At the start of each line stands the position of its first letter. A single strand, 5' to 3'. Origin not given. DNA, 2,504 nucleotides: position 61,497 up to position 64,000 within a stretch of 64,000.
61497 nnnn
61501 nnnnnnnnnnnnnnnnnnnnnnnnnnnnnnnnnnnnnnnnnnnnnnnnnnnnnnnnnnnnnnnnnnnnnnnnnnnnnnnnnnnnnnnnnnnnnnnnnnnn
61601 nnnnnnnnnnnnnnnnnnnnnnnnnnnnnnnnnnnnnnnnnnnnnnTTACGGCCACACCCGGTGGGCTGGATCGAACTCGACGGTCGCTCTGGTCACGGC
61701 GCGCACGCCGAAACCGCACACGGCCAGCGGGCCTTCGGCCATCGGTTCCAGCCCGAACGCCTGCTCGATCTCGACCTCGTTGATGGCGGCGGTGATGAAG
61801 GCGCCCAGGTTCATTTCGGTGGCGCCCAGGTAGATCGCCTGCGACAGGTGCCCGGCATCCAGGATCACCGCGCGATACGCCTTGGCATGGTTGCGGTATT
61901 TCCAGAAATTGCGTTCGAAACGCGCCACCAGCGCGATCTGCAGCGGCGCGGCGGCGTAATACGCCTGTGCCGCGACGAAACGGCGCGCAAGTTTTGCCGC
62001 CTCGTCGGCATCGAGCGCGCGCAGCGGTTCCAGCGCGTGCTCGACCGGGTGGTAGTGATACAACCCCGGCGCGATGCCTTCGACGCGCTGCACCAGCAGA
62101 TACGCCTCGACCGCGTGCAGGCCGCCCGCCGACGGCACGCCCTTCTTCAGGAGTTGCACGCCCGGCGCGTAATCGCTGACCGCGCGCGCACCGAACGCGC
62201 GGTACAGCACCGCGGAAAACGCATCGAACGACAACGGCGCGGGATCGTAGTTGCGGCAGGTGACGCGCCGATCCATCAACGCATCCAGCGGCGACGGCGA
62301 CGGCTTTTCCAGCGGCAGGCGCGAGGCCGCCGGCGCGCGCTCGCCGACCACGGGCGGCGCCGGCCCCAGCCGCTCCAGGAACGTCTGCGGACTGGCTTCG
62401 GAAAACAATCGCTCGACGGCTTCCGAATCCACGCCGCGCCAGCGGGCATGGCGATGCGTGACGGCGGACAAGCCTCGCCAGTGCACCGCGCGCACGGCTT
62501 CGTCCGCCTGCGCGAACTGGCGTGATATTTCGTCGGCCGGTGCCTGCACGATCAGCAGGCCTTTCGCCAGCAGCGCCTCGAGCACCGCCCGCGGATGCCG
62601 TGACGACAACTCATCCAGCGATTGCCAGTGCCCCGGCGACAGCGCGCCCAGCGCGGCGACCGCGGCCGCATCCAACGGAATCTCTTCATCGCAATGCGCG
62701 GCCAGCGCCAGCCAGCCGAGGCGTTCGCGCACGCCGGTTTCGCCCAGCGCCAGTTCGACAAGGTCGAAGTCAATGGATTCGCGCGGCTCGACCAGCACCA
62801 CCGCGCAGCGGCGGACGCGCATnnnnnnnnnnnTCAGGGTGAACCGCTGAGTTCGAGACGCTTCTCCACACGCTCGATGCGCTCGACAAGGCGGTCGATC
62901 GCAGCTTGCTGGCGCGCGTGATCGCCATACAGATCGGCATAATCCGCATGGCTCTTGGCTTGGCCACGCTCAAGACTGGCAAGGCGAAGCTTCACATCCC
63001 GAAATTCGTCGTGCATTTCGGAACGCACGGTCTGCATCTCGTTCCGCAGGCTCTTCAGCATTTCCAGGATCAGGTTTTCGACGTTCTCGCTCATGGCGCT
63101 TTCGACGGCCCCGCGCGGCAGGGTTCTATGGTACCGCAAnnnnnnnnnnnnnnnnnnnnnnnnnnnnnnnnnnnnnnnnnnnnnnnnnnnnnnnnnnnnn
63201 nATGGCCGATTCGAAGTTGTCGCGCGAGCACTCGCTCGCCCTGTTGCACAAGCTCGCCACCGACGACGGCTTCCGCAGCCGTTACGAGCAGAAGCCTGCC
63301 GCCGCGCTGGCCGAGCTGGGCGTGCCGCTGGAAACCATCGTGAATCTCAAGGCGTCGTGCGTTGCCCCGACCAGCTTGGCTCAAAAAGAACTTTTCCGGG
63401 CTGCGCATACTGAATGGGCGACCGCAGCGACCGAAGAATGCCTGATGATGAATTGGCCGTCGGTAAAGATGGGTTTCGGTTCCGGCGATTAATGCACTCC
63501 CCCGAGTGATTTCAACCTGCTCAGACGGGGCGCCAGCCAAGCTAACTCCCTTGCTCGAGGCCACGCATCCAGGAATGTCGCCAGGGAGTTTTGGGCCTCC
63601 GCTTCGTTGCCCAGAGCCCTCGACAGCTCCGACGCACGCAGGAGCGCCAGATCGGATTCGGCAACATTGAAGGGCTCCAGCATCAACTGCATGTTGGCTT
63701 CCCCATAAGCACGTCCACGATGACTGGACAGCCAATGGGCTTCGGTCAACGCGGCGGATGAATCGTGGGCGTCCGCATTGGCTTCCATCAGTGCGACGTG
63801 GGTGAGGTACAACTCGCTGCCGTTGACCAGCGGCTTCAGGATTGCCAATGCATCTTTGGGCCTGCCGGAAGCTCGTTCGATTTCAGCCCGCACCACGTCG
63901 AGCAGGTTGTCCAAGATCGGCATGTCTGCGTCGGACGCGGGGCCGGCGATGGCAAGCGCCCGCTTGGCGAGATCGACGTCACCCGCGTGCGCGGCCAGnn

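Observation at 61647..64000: SagB-type dehydrogenase without YcaO, NHLP-like peptide and helical-repeat protein: candidate uncharacterised peptide-maturation locus cut by the window edge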

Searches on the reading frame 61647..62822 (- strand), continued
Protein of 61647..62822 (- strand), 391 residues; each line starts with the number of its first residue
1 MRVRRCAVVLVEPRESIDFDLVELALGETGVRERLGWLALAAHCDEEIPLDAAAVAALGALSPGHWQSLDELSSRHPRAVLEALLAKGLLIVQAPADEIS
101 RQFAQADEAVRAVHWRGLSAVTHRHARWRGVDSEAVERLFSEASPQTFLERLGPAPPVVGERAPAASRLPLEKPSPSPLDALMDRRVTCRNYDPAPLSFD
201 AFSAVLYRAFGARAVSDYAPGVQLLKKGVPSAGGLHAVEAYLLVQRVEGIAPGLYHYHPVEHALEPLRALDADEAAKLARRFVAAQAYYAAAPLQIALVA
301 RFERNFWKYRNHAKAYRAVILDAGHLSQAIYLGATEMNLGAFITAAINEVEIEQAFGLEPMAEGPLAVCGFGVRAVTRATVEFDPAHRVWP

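Call 81: search_protein_families(library=ncbifam, proteins=[L083:9001-10200:+, L083:10250-10516:+, L083:10601-13276:+, L082:13-1224:+, L082:1338-1643:+, L082:1703-4237:-, L085:3-287:+, L085:1677-1934:+, L085:1972-4047:-, L081:179-1357:+], max_evalue=0.001)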
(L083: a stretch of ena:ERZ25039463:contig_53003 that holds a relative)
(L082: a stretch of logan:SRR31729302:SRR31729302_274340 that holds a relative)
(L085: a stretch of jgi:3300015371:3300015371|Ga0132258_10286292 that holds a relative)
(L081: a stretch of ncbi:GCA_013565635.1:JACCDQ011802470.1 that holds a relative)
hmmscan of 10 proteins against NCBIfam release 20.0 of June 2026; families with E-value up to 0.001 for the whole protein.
L083:9001-10200:+ (399 aa): 2 families
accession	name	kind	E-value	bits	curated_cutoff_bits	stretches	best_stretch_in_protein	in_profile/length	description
TIGR04511.1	SagB_rel_DH_2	exception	3.1e-94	316.1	240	1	4-378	2-368/380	putative peptide maturation dehydrogenase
TIGR03605.1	antibiot_sagB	domain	1.1e-32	112.9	78.4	1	210-377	8-172/173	SagB family peptide dehydrogenase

L083:10250-10516:+ (88 aa): 2 families
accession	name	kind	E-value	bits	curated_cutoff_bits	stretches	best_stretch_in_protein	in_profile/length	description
NF038399.1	NH_RiPP_Os17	domain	8.4e-06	25.8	40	1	6-41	3-38/63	Os1348 family NHLP clan protein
TIGR04509.1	mod_pep_NH_fam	subfamily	2.3e-05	24.3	34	1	3-60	4-65/87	NHLP-related RiPP peptide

L083:10601-13276:+ (891 aa): 3 families
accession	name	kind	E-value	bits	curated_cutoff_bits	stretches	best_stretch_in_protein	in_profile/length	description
NF058673.1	LipAdnlyCyLipJMY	equivalog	5.2e-22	78.2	800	1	10-156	297-447/449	bifunctional lipase/adenylate cyclase LipJ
NF041717.1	HaaA_phane_TPR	equivalog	3.6e-15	55.2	1125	2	265-503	217-458/882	cyclophane-containing RiPP biosynthesis TPR protein HaaT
NF053617.1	SARPRegAfsRStmc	equivalog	1.3e-12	46.6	1430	2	168-480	285-617/986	SARP-family global regulator AfsR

L082:13-1224:+ (403 aa): 2 families
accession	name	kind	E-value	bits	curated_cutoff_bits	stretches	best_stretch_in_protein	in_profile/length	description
TIGR04511.1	SagB_rel_DH_2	exception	3.9e-119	398.1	240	1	23-396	1-380/380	putative peptide maturation dehydrogenase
TIGR03605.1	antibiot_sagB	domain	1.6e-27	96.1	78.4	1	211-383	2-172/173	SagB family peptide dehydrogenase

L082:1338-1643:+ (101 aa): 2 families
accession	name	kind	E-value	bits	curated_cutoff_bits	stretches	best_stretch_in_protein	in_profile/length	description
TIGR04509.1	mod_pep_NH_fam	subfamily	9.7e-19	67.2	34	1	8-81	4-80/87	NHLP-related RiPP peptide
NF038399.1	NH_RiPP_Os17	domain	3.6e-06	27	40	1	13-42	5-34/63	Os1348 family NHLP clan protein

L082:1703-4237:- (844 aa): 4 families
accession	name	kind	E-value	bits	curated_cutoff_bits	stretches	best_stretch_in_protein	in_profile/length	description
TIGR04510.1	mod_pep_cyc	subfamily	1.5e-282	939.9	400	1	20-838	1-812/814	putative peptide modification system cyclase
NF058673.1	LipAdnlyCyLipJMY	equivalog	1.2e-14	53.9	800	1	23-193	294-447/449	bifunctional lipase/adenylate cyclase LipJ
TIGR02917.1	PEP_TPR_lipo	equivalog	3.1e-06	25.3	312.2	1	432-599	445-609/899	XrtA/PEP-CTERM system TPR-repeat protein PrsT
NF040959.1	MamA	equivalog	3.8e-05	23.2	200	0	421-481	142-202/204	magnetosome protein MamA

L085:3-287:+ (94 aa): 21 families
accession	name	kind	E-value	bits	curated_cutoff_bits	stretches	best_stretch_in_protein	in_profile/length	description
NF050132.1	TransRegAbsR2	equivalog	2.7e-09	36.3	850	1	18-80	519-581/582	LuxR family transcriptional regulator AbsR2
NF052445.1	RespRegMctR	equivalog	7e-09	35.4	300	1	28-81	143-196/205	two-component system response regulator MctR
TIGR03020.2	EpsA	equivalog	1.1e-07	31.8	170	1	26-83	187-244/247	XrtB/PEP-CTERM-associated transcriptional regulator EpsA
NF041830.1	RR_TF_ErdR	exception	1.7e-07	31.2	390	1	25-85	146-206/213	response regulator transcription factor ErdR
NF003420.0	PRK04841.1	equivalog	2.7e-07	29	537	1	29-87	838-899/903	HTH-type transcriptional regulator MalT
TIGR02937.1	sigma70-ECF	superfamily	7.1e-07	29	42.9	1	27-73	115-162/165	sigma-70 family RNA polymerase sigma factor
NF040749.1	tetrathio_RR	equivalog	8.8e-07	28.8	290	1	28-84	132-188/191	tetrathionate respiration response regulator TtrR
TIGR02985.1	Sig70_bacteroi1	subfamily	1.8e-06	28.3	126.4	1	26-72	111-158/162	RNA polymerase sigma-70 factor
TIGR03541.1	reg_near_HchA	equivalog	9.2e-06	25.3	215.6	1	17-81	159-223/232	PA1136 family autoinducer-binding transcriptional regulator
NF007403.0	PRK09935.1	equivalog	9.5e-06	25.4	271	1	33-75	151-195/210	fimbria biosynthesis transcriptional regulator FimZ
NF047785.1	respo_reg_MadR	equivalog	1.3e-05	24.6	300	1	27-80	146-199/209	MadR family response regulator transcription factor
NF007935.0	PRK10651.1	equivalog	1.6e-05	24.2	250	1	26-81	152-207/216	two-component system response regulator NarL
NF041232.1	BagY_FevT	exception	4.8e-05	22.4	700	1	30-85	297-352/367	LuxR family transcriptional regulator BagY/FevT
NF011896.0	PRK15369.1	equivalog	5.8e-05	22.8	242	1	25-81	145-201/211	two component system response regulator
NF006900.1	PRK09390.1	equivalog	6.1e-05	22.6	255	1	27-79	140-192/203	response regulator FixJ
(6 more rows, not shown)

L085:1677-1934:+ (85 aa): 0 families

L085:1972-4047:- (691 aa): 5 families
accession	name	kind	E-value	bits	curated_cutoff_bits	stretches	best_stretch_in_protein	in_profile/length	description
TIGR04510.1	mod_pep_cyc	subfamily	2.8e-158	528.9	400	1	1-678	129-803/814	putative peptide modification system cyclase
TIGR02917.1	PEP_TPR_lipo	equivalog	2.3e-13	49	312.2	2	262-399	594-727/899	XrtA/PEP-CTERM system TPR-repeat protein PrsT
TIGR02521.1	type_IV_pilW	equivalog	1.3e-06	28.1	154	1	305-467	31-194/234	type IV pilus biogenesis/stability protein PilW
NF033920.0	C39_PA2778_fam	equivalog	1.5e-05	24.6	150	0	352-440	168-254/255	PA2778 family cysteine peptidase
NF040959.1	MamA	equivalog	0.00059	19.3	200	0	281-333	81-133/204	magnetosome protein MamA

L081:179-1357:+ (392 aa): 2 families
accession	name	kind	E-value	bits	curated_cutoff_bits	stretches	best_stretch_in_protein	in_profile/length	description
TIGR04511.1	SagB_rel_DH_2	exception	1e-92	311.2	240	1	21-387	1-368/380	putative peptide maturation dehydrogenase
TIGR03605.1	antibiot_sagB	domain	2.3e-29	102.1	78.4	1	212-386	1-172/173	SagB family peptide dehydrogenase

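Call 84: search_protein_families(library=pfam, proteins=[L082:4595-5194:+, L083:10601-13276:+, L081:1372-1956:+], max_evalue=0.01)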
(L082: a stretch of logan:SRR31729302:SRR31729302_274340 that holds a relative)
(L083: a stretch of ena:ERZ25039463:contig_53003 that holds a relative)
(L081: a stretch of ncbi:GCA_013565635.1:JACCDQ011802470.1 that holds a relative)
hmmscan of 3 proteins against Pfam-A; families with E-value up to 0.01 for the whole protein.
L082:4595-5194:+ (200 aa): 0 families

L083:10601-13276:+ (891 aa): 9 families
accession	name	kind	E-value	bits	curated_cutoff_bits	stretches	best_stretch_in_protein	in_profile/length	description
PF13424.12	TPR_12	-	3.2e-09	37.3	30.1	1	627-692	8-75/77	Tetratricopeptide repeat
PF00211.25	Guanylate_cyc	-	1.7e-07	31.4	21.9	1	7-135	7-156/183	Adenylate and Guanylate cyclase catalytic domain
PF07719.23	TPR_2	-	5.4e-07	29.7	27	0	586-613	5-32/34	Tetratricopeptide repeat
PF13191.12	AAA_16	-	9.7e-07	29.9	32.6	1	180-242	1-60/167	AAA ATPase domain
PF01637.24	ATPase_2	-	4.6e-05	23.8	33.2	1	181-231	1-51/225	ATPase domain predominantly from Archaea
PF00931.28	NB-ARC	-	0.0047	16.7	23.5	0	192-257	10-77/248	NB-ARC domain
PF13481.12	AAA_25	-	0.0057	16.7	27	0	201-232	34-61/195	AAA domain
PF13401.12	AAA_22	-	0.006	17.3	27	0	199-227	4-32/130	AAA domain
PF13173.12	AAA_14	-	0.0079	16.6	27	0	201-305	3-100/129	AAA domain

L081:1372-1956:+ (194 aa): 0 families

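Call 94: search_protein_families(library=ncbifam, proteins=[L001:4793-5821:+], max_evalue=0.0001)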
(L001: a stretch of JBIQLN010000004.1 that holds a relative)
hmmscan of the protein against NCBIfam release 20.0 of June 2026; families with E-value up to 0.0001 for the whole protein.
L001:4793-5821:+ (342 aa): 20 families
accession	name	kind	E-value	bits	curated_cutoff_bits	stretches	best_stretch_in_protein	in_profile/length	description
NF007423.1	PRK09966.1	equivalog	2.1e-37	128.9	325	1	150-331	203-390/390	diguanylate cyclase DgcN/YfiN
TIGR00254.1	GGDEF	domain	3.3e-35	121.2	37.4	1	180-340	3-166/168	diguanylate cyclase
NF038266.1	diguan_SiaD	equivalog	1.7e-33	116.1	290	1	147-336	55-250/252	biofilm regulation diguanylate cyclase SiaD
NF007380.0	PRK09894.1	equivalog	3.4e-31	108.7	256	1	146-339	95-285/296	diguanylate cyclase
NF007135.0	PRK09581.1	equivalog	2.8e-29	102.3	474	1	170-338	280-452/457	PleD family two-component system response regulator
NF051473.1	DigCycDgcsShew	equivalog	3.4e-28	98.8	400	1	178-336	131-286/291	diguanylate cyclase DgcS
NF007474.0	PRK10060.1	equivalog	9.1e-24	83.6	782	1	177-335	232-389/663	cyclic di-GMP phosphodiesterase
NF045675.1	PhdiestaseDibA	equivalog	1.3e-22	80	980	1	168-337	192-360/623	phosphodiesterase DibA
NF007599.0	PRK10245.1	equivalog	6.3e-22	77.6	402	1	182-336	210-365/371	diguanylate cyclase AdrA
NF007298.0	PRK09776.1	equivalog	1.2e-21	76.3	1135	1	180-340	682-844/1111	diguanylate cyclase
NF040885.1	diguan_DgcJ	equivalog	6.1e-21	74.8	500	1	140-331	302-486/493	diguanylate cyclase DgcJ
NF041606.1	dguan_cyc_DgcA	equivalog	1.8e-20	73.1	370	1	180-339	176-337/340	diguanylate cyclase DgcA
NF052458.1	PhdiestGepA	equivalog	1e-19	70.2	1200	1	176-331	419-569/840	phosphodiesterase GepA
NF053781.1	cdiGMPphdstlr2612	equivalog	2.7e-19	68.4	1600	1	169-333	828-994/1268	Tlr1612 family c-di-GMP phosphodiesterase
NF011955.1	PRK15426.1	equivalog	1.2e-17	63.3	408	1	180-338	396-558/564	cellulose biosynthesis regulator diguanylate cyclase DgcQ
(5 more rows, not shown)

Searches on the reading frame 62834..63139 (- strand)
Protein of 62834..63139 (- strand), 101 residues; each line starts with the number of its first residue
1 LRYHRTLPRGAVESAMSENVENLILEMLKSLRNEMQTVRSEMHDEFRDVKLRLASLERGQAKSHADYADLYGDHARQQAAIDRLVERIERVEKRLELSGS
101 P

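Call 3: search_protein_families(library=ncbifam, proteins=[window:62834-63139:-], max_evalue=1)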
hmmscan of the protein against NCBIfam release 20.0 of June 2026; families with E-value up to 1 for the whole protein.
window:62834-63139:- (101 aa): 3 families
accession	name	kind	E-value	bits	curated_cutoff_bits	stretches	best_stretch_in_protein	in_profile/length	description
NF053563.1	Rkd4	equivalog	0.012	13.8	860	1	25-97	338-409/747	arcadin-4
NF045487.1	ASRP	equivalog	0.027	13.1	300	1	26-95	193-265/593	archaea-specific SMC-related protein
NF033459.1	DksA_like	equivalog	0.057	13.7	105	1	28-96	3-71/113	RNA polymerase-binding protein DksA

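Call 4: search_protein_families(library=pfam, proteins=[window:62834-63139:-], max_evalue=1)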
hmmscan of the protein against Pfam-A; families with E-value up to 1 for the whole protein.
window:62834-63139:- (101 aa): 7 families
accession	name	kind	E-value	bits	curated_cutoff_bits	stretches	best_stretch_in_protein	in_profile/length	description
PF23991.1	DUF7310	-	0.0057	17.5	40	1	51-96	3-47/83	Coiled-coil region of unknown function (DUF7310)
PF16043.11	DUF4795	-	0.011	15.5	34.8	1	45-93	8-56/208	Domain of unknown function (DUF4795)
PF06160.17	EzrA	-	0.019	13.7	39.6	1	28-96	363-431/557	Septation ring formation regulator, EzrA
PF08231.17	SYF2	-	0.046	14.5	23.5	1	44-94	60-109/154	SYF2 splicing factor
PF23831.1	DUF7201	-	0.088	13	27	1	17-58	57-98/142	Coiled-coil region of unknown function (DUF7201)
PF04799.18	Fzo_mitofusin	-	0.25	11.3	27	1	15-64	90-139/161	fzo-like conserved region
PF04102.17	SlyX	-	0.58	11.3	30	0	75-96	27-48/67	SlyX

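Call 67: search_protein_families(library=padloc, proteins=[window:62834-63139:-], max_evalue=0.01)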
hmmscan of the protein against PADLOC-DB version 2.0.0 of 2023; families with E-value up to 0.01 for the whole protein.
window:62834-63139:- (101 aa): 1 family
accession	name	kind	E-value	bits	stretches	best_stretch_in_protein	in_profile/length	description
PDLC00025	DruG2|DruG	-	0.0083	12.7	1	19-95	352-431/704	Unknown function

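Call 91: find_related_loci(query=window:62837-63094:-, collection=metagenome_contigs, flank=10000)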
Query seq(86 aa) (86 aa) in metagenome_contigs; peptide patterns used: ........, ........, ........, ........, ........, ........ (x = any residue, [..] = any of these).
599 stretches matched a pattern (row limit reached: there are more); 13 encode a relative of the query (tblastn E <= 1e-3); 13 distinct loci.
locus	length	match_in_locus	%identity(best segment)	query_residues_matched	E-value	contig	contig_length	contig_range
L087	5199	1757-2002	78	1-82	8e-40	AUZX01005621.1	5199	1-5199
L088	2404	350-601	58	1-84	7e-28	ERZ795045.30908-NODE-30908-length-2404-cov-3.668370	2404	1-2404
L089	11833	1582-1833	58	1-84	2e-27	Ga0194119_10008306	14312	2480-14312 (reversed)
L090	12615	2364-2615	58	1-84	3e-27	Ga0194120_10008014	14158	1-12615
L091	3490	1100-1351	57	1-84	4e-27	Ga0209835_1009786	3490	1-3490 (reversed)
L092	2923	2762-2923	59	1-54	2e-16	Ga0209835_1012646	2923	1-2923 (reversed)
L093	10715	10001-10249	46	1-86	1e-15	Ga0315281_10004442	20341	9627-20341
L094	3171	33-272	48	1-84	6e-14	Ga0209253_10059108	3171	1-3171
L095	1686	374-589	41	1-83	1e-12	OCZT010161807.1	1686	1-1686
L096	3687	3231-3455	36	1-86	3e-9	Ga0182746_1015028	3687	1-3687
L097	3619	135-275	47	1-51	2e-6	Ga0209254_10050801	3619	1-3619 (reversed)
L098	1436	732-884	39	30-72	1e-5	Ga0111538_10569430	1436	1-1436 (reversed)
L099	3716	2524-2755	43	1-82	5e-6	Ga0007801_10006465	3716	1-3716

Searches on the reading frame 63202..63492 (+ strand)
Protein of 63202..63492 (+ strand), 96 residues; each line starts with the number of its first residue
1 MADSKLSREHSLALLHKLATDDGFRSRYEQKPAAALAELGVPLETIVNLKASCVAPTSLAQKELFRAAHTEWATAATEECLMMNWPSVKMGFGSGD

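Call 3: search_protein_families(library=ncbifam, proteins=[window:63202-63492:+], max_evalue=1)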
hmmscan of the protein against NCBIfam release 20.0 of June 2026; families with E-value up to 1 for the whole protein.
window:63202-63492:+ (96 aa): 4 families
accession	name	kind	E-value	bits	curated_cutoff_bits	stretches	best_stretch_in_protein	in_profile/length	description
TIGR04509.1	mod_pep_NH_fam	subfamily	4e-15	55.6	34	1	6-79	2-75/87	NHLP-related RiPP peptide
NF038399.1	NH_RiPP_Os17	domain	0.00026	21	40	1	14-44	6-36/63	Os1348 family NHLP clan protein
TIGR04351.1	TOMM_nitrile_2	subfamily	0.006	16.1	65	1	21-43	12-34/48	TIGR04351 family putative TOMM peptide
TIGR03793.1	leader_NHLP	domain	0.12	12.3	50.9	1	13-49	8-44/77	NHLP leader peptide family RiPP precursor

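Call 4: search_protein_families(library=pfam, proteins=[window:63202-63492:+], max_evalue=1)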
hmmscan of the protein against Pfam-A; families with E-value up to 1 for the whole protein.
window:63202-63492:+ (96 aa): 0 families

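Call 67: search_protein_families(library=padloc, proteins=[window:63202-63492:+], max_evalue=0.01)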
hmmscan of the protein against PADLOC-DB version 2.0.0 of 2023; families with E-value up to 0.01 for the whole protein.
window:63202-63492:+ (96 aa): 0 families

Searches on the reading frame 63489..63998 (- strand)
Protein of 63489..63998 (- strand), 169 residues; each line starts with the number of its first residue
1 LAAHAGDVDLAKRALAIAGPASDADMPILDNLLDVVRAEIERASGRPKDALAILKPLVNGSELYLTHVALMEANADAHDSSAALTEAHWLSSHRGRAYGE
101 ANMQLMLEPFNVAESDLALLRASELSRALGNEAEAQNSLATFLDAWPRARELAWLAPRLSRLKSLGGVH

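Call 3: search_protein_families(library=ncbifam, proteins=[window:63489-63998:-], max_evalue=1)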
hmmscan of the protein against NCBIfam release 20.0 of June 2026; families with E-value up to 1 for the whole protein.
window:63489-63998:- (169 aa): 1 family
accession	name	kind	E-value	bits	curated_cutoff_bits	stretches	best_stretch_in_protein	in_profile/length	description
TIGR04510.1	mod_pep_cyc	subfamily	5.6e-23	81.4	400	1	1-118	695-813/814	putative peptide modification system cyclase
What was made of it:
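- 63489..64000 (-): C-terminal 170 residues of a TIGR04510 protein, the XC_0250-type receptor guanylate cyclase (cyclase domain, one TM helix, juxtamembrane domain, TPR). It is cut by the window edge and is convergent with the peptide gene, overlapping it by 4 nt. Matches profile positions 695-813 of 814 (call 3).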

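Call 4: search_protein_families(library=pfam, proteins=[window:63489-63998:-], max_evalue=1)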
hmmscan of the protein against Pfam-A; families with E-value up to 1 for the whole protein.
window:63489-63998:- (169 aa): 2 families
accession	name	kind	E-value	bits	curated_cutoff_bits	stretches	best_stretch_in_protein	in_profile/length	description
PF13174.12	TPR_6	-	0.036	15.2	26.3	0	118-147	2-31/33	Tetratricopeptide repeat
PF13428.12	TPR_14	-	0.23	12.7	23.5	0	36-57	6-27/44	Tetratricopeptide repeat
